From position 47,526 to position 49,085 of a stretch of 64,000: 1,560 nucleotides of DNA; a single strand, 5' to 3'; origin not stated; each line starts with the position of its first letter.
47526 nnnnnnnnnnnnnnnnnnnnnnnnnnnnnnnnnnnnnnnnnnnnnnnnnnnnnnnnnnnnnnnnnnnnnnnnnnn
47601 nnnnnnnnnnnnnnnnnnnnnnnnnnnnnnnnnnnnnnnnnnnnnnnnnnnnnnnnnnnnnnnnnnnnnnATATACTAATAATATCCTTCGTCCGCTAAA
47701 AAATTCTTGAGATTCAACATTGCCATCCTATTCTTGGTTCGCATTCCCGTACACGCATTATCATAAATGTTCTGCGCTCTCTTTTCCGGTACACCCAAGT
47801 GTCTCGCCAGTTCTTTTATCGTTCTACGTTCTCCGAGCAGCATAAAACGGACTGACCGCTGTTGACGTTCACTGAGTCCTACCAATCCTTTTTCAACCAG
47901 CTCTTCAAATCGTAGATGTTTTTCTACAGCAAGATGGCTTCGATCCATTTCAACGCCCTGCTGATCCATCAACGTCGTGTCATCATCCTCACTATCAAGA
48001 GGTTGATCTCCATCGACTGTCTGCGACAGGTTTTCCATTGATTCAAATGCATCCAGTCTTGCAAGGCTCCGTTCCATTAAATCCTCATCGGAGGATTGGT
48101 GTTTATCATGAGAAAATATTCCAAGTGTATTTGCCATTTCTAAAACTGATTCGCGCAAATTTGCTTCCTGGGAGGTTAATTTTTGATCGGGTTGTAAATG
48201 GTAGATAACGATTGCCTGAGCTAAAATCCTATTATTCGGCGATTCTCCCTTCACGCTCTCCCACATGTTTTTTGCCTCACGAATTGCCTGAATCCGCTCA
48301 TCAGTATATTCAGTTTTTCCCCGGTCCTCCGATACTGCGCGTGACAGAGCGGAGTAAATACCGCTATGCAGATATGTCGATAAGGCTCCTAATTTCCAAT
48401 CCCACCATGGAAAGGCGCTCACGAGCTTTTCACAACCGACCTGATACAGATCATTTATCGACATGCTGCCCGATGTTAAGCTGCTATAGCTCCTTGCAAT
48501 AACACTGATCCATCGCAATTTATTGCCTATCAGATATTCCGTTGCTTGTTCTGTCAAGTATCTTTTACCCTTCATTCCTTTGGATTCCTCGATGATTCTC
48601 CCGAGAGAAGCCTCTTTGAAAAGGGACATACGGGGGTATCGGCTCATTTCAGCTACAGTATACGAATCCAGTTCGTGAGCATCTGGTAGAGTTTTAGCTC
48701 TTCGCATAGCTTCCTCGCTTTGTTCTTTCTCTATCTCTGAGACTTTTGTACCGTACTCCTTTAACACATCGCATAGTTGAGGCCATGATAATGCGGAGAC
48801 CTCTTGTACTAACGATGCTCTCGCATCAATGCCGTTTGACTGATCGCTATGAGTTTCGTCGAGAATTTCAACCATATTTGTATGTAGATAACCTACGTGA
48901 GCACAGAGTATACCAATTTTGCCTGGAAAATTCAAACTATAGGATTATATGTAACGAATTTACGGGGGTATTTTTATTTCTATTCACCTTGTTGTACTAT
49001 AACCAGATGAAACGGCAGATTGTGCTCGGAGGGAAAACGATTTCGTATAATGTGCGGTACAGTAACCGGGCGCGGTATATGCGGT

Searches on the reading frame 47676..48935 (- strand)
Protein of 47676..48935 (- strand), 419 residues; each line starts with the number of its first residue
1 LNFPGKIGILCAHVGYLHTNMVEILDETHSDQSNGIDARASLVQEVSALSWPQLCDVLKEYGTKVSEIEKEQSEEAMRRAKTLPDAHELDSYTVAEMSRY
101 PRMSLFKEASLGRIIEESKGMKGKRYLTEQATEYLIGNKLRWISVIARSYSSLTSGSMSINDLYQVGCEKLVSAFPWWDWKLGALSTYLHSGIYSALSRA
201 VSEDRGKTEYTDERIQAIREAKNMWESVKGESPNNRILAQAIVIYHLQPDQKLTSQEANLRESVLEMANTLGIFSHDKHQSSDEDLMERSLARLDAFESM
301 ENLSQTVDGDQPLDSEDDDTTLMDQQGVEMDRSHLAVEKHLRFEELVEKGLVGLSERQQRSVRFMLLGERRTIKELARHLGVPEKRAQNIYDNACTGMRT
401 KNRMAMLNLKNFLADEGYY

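Call 60: search_protein_families(library=pfam, proteins=[window:47676-48935:-], max_evalue=0.001)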
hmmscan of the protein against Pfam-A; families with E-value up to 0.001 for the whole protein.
window:47676-48935:- (419 aa): 2 families
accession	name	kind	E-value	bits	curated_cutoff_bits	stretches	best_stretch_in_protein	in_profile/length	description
PF04545.22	Sigma70_r4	-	8.6e-05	22.4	24.1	1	351-399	2-49/50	Sigma-70, region 4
PF04542.20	Sigma70_r2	-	0.0008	19.6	24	0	140-194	6-58/71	Sigma-70 region 2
